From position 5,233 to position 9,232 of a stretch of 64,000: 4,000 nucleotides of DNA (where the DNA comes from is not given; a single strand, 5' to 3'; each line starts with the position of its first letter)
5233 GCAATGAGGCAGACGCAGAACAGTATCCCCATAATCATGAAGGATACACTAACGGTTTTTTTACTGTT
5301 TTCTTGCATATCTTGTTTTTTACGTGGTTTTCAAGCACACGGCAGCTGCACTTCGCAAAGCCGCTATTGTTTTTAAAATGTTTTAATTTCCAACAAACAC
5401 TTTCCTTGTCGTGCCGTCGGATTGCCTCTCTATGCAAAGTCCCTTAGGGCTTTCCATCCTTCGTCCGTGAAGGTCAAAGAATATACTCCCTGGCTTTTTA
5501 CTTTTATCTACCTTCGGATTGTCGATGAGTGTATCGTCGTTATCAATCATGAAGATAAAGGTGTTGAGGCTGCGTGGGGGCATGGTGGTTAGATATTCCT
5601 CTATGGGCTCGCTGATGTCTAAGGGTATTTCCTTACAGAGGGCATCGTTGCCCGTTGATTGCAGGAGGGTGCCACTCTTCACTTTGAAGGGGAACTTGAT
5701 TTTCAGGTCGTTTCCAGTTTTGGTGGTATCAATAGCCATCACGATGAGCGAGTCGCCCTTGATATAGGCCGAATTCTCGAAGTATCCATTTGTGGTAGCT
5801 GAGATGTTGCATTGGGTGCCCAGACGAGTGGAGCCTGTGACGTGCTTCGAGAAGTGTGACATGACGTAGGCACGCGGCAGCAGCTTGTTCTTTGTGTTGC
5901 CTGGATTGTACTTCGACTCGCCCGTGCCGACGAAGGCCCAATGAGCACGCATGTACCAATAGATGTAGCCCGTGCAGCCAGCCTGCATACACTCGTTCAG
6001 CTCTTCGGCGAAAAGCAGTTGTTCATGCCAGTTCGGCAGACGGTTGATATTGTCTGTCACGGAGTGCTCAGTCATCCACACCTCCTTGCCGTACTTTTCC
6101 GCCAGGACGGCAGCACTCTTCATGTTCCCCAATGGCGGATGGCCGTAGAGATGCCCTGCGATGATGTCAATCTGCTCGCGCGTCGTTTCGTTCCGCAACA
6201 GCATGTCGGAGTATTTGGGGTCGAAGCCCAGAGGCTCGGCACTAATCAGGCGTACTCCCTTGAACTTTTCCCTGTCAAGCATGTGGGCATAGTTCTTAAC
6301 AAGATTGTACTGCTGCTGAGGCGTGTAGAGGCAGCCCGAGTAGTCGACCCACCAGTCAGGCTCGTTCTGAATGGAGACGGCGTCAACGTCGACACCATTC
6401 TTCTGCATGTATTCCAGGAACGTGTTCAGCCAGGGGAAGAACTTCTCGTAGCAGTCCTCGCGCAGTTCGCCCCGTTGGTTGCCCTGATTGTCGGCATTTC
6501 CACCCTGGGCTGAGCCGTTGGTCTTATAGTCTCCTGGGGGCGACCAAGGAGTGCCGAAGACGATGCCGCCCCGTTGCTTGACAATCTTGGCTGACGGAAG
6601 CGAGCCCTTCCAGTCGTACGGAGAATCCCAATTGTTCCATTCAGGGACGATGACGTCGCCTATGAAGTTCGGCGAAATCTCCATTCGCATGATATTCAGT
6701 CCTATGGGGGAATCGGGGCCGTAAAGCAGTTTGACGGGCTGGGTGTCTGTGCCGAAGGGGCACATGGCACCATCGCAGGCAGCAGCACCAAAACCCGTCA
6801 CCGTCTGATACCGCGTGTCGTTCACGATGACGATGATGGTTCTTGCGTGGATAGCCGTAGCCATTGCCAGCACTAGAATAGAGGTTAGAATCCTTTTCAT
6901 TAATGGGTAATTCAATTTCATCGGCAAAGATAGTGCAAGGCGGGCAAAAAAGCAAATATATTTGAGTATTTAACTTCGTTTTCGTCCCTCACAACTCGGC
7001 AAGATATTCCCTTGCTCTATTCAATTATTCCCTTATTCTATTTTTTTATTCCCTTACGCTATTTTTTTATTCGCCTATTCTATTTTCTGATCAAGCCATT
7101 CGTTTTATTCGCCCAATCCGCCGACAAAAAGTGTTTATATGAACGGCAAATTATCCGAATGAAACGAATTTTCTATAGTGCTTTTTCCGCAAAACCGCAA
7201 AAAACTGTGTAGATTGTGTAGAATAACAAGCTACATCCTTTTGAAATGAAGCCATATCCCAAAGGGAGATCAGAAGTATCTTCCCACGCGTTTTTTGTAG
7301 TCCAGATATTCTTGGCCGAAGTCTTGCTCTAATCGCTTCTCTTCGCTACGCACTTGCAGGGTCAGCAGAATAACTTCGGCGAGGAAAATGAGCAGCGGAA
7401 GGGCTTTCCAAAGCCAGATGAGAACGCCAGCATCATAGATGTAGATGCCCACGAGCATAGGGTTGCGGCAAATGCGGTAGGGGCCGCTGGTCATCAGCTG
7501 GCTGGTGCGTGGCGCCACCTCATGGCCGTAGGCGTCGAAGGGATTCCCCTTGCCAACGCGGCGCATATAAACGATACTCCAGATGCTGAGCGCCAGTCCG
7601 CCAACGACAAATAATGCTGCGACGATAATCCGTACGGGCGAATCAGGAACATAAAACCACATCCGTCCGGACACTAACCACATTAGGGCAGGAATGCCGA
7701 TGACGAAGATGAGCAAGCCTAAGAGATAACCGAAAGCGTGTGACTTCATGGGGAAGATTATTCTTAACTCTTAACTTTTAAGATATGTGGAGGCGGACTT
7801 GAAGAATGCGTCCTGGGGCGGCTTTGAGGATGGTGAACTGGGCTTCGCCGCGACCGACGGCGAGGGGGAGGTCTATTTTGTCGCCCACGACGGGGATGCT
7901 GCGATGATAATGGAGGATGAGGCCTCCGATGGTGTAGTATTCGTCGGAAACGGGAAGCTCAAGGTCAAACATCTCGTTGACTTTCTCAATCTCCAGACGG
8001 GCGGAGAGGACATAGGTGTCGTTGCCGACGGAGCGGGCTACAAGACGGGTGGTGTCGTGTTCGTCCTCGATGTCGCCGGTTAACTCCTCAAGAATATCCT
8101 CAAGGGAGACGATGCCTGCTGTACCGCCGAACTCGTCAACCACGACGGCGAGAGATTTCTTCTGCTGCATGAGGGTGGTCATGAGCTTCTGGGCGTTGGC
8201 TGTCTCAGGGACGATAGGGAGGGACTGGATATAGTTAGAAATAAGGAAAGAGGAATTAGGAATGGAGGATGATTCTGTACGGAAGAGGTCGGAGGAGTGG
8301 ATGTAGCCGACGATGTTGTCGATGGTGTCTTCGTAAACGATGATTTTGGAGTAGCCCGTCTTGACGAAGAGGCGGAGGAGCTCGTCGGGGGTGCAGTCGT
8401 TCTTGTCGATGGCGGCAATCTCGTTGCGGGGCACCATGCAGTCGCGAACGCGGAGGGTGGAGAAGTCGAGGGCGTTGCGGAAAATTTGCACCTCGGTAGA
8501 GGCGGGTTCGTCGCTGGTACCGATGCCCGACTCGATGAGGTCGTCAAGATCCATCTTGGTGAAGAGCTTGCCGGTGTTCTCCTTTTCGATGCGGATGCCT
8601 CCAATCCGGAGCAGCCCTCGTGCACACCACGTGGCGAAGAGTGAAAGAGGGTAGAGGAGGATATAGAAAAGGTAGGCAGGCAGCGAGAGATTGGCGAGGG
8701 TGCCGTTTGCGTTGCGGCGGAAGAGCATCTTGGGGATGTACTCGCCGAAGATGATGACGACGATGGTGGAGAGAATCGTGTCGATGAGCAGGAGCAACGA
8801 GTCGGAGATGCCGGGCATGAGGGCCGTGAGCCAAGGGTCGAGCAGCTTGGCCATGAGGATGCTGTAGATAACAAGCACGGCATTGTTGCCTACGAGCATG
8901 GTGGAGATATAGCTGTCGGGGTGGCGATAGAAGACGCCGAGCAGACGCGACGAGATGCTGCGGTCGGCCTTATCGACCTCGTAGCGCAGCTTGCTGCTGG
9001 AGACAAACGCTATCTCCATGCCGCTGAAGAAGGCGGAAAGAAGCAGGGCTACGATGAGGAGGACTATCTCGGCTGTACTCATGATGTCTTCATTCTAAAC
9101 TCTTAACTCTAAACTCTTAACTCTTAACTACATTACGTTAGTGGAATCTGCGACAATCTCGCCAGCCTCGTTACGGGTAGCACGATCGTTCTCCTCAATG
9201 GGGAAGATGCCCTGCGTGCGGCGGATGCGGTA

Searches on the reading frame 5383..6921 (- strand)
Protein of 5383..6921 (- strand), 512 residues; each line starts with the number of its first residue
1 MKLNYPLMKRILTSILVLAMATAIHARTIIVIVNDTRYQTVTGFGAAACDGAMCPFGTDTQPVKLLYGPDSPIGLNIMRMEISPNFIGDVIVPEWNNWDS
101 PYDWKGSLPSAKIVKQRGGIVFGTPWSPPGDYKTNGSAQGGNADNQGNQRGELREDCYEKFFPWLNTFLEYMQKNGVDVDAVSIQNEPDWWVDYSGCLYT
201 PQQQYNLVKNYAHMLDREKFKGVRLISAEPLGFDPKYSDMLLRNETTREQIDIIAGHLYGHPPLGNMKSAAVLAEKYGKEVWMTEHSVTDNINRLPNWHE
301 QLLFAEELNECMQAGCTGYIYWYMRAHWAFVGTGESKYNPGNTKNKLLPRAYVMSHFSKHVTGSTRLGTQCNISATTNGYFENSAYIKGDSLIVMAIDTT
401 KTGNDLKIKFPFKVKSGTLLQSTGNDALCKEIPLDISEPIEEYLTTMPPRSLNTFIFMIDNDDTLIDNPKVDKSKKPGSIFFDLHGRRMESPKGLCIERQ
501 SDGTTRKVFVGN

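Call 92: search_protein_families(library=pfam, proteins=[window:5383-6921:-], max_evalue=0.00001)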
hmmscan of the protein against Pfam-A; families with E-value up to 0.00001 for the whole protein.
window:5383-6921:- (512 aa): 4 families
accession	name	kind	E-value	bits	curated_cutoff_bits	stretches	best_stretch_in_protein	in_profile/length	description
PF02057.21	Glyco_hydro_59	-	4.9e-09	36.4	27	1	158-324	111-254/294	Glycosyl hydrolase family 59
PF02055.22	Glyco_hydro_30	-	3.3e-07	30.1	23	1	120-261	95-238/348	Glycosyl hydrolase family 30 TIM-barrel domain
PF14587.12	Glyco_hydr_30_2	-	7.8e-07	29.2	27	1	99-216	95-214/364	O-Glycosyl hydrolase family 30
PF11790.14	Glyco_hydro_cc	-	1e-06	28.9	21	1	172-305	58-189/237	Glycosyl hydrolase catalytic core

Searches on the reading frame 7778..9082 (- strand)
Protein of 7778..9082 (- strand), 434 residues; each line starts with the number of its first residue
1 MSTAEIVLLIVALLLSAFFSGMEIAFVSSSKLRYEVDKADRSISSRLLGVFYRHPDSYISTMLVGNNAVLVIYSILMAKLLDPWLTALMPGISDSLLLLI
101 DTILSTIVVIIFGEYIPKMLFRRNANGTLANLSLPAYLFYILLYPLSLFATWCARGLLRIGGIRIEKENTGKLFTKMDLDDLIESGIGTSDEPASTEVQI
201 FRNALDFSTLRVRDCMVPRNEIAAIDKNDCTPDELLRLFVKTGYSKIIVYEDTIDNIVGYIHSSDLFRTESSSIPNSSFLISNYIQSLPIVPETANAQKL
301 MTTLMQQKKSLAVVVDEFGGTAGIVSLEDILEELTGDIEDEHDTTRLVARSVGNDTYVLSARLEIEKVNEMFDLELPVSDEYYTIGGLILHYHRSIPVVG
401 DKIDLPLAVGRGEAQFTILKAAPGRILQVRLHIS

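Call 92: search_protein_families(library=pfam, proteins=[window:7778-9082:-], max_evalue=0.00001)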
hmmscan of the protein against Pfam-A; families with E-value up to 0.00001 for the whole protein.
window:7778-9082:- (434 aa): 3 families
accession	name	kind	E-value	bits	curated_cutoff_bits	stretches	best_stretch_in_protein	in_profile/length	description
PF01595.25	CNNM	-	1.8e-35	122.7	28.4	1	8-186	2-171/181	Cyclin M transmembrane N-terminal domain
PF03471.22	CorC_HlyC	-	5e-17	62.1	27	1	352-432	3-78/81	Transporter associated domain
PF00571.33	CBS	-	4.9e-12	46.4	24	0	288-334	9-55/57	CBS domain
